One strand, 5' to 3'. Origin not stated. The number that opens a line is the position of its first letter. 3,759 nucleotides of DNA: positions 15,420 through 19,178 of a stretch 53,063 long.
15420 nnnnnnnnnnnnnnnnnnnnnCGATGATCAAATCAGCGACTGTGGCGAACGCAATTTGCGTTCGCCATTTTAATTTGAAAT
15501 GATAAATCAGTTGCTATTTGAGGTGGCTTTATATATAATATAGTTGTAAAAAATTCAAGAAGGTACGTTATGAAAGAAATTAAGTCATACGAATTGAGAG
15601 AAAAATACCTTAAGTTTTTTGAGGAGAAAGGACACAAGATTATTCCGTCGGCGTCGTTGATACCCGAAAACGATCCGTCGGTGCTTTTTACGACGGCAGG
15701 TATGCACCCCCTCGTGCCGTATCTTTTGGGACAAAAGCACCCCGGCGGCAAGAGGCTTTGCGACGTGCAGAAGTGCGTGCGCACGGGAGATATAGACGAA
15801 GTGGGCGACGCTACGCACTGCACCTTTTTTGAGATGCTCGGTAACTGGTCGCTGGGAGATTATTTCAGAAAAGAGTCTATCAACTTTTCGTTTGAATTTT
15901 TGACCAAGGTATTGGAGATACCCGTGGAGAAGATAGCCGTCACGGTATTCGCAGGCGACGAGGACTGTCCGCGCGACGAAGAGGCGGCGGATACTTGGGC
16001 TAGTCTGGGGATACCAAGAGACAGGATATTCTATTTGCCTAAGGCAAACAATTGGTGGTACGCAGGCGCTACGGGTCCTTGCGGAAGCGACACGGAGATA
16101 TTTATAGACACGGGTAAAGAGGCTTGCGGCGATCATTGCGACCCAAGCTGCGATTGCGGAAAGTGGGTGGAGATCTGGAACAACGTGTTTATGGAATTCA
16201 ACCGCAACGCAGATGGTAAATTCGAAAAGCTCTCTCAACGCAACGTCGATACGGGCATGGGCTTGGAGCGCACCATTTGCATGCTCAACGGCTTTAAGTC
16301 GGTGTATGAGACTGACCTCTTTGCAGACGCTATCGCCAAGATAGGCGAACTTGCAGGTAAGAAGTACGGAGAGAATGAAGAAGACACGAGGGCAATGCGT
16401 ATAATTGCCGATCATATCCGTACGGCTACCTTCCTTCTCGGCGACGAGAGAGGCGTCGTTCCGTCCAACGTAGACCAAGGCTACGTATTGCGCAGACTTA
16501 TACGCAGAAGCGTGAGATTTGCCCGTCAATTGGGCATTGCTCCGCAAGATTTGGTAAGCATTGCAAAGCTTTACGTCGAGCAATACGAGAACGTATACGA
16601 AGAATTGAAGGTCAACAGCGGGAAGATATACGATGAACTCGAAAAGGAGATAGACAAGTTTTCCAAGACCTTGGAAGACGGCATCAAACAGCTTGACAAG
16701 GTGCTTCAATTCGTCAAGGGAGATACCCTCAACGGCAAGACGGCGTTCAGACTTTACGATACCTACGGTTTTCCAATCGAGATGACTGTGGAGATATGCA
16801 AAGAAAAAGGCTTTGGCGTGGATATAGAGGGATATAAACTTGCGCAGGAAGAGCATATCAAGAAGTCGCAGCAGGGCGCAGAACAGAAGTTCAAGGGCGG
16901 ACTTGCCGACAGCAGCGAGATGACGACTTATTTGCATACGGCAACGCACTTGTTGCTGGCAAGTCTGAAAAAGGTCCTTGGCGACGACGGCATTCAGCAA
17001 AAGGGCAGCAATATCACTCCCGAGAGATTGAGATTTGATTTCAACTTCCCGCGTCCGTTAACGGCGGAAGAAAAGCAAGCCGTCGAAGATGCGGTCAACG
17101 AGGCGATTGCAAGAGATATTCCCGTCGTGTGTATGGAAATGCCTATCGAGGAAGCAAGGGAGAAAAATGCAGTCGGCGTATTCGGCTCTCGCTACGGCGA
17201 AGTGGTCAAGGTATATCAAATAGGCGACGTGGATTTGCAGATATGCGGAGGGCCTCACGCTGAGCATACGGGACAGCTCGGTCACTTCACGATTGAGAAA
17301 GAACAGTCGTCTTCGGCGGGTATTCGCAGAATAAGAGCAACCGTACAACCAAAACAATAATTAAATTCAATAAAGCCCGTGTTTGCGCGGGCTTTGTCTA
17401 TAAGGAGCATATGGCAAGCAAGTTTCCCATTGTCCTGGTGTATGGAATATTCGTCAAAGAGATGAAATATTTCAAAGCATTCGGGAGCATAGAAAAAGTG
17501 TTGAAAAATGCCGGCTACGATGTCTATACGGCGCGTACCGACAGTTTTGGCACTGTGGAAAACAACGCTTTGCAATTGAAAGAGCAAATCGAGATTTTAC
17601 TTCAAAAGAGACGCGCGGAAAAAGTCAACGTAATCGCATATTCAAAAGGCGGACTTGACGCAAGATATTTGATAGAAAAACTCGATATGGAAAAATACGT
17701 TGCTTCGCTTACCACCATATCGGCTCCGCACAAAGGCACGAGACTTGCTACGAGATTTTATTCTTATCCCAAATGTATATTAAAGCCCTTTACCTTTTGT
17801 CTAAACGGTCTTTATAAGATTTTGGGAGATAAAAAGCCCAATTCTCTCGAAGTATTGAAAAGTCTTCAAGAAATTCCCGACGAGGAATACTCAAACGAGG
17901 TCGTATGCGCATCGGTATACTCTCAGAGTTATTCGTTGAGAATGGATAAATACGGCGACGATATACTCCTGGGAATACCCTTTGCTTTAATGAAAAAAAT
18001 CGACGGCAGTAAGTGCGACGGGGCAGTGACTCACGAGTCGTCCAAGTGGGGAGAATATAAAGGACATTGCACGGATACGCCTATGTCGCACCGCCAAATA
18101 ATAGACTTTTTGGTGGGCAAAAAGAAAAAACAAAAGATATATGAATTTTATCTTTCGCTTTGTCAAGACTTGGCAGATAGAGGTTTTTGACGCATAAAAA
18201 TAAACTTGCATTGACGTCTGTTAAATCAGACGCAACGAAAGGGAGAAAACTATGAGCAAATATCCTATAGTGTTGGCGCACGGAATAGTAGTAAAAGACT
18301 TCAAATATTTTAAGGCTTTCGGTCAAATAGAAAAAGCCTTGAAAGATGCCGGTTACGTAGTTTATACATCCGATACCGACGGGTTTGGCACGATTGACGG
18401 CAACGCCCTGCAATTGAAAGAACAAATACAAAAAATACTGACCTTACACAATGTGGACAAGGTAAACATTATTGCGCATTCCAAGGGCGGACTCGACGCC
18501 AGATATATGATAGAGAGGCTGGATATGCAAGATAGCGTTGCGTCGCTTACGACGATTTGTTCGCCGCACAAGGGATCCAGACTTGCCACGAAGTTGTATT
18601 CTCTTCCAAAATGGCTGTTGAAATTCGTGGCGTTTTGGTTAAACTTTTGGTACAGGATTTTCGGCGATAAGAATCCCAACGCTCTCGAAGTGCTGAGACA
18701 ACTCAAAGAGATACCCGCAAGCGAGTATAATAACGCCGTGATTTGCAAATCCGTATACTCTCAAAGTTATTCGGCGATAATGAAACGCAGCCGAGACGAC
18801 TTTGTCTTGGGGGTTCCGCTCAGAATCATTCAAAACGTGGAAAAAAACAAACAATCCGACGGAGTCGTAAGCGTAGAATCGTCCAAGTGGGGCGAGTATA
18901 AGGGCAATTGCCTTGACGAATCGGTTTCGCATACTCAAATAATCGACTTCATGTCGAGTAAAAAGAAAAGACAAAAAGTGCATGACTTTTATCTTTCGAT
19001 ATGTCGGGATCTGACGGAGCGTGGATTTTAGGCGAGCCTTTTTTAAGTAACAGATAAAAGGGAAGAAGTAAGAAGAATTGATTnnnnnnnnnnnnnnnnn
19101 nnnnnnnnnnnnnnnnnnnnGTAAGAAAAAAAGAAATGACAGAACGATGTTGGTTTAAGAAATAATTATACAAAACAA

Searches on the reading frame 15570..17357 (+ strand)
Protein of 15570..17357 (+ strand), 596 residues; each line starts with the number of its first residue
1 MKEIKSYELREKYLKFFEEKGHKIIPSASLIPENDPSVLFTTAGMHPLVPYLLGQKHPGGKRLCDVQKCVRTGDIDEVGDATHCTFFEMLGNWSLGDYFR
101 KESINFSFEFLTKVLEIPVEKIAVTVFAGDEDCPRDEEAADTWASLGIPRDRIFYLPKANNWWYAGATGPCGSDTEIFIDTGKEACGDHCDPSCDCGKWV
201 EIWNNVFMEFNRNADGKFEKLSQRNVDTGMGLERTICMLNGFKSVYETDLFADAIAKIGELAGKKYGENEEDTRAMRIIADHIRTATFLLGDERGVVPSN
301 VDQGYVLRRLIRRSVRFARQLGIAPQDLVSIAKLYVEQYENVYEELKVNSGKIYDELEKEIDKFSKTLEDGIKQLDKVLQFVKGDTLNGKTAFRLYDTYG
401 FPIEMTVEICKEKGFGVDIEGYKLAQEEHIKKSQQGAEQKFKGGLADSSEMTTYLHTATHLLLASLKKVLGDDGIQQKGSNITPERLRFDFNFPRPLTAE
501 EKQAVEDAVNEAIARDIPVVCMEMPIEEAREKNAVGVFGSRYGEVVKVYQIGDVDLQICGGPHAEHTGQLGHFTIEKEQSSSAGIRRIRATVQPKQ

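Call 27: search_protein_families(library=pfam, proteins=[window:15570-17357:+], max_evalue=0.001)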
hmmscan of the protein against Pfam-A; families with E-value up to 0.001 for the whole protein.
window:15570-17357:+ (596 aa): 2 families
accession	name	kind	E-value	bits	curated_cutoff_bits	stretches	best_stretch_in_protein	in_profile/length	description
PF01411.24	tRNA-synt_2c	-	6.6e-146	487.5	30.3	1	8-441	1-436/552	tRNA synthetases class II (A)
PF07973.19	tRNA_SAD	-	9e-15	54.8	24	1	546-588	1-43/44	Threonyl and Alanyl tRNA synthetase second additional domain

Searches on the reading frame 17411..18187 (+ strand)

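Call 27: search_protein_families(library=pfam, proteins=[window:17411-18187:+], max_evalue=0.001)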
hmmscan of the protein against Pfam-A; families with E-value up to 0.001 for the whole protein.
window:17411-18187:+ (259 aa): 4 families
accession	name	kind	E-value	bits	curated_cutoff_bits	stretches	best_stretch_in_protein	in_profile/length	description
PF02089.21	Palm_thioest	-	1.2e-09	38.7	26.8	1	6-116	1-119/254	Palmitoyl protein thioesterase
PF24096.1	DUF7379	-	6.3e-09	36.5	33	1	48-115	49-120/191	Domain of unknown function (DUF7379)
PF05057.20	DUF676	-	5.8e-06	26.4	20.3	1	43-154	49-180/217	Putative serine esterase (DUF676)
PF02450.21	LCAT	-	0.00016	21.5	21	1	50-111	100-166/392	Lecithin:cholesterol acyltransferase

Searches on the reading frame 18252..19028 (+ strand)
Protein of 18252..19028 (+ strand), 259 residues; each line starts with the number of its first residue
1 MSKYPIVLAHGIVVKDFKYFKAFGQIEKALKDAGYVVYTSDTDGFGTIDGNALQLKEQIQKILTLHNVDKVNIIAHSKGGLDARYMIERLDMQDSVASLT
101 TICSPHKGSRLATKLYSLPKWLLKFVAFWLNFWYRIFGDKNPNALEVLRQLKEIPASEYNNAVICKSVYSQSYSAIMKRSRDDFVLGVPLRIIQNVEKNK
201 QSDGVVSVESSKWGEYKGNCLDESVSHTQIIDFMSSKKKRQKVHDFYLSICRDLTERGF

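Call 27: search_protein_families(library=pfam, proteins=[window:18252-19028:+], max_evalue=0.001)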
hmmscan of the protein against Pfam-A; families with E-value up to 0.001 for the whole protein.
window:18252-19028:+ (259 aa): 7 families
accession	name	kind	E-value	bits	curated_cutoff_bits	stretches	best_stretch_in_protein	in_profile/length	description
PF02089.21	Palm_thioest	-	4.8e-11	43.3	26.8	1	5-115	1-119/254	Palmitoyl protein thioesterase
PF00561.26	Abhydrolase_1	-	4.3e-10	40.1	25.8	1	5-151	2-142/245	alpha/beta hydrolase fold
PF24096.1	DUF7379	-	3.5e-07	30.8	33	1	50-115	52-121/191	Domain of unknown function (DUF7379)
PF07819.20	PGAP1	-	7.3e-07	29.6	24.3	1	48-114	60-137/233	PGAP1-like alpha/beta domain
PF05057.20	DUF676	-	1.3e-06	28.5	20.3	1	7-133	9-152/217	Putative serine esterase (DUF676)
PF06028.17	DUF915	-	2.8e-06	27.3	22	0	36-102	71-139/255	Alpha/beta hydrolase of unknown function (DUF915)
PF12146.15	Hydrolase_4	-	6.1e-05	22.9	27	1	6-132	7-139/239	Serine aminopeptidase, S33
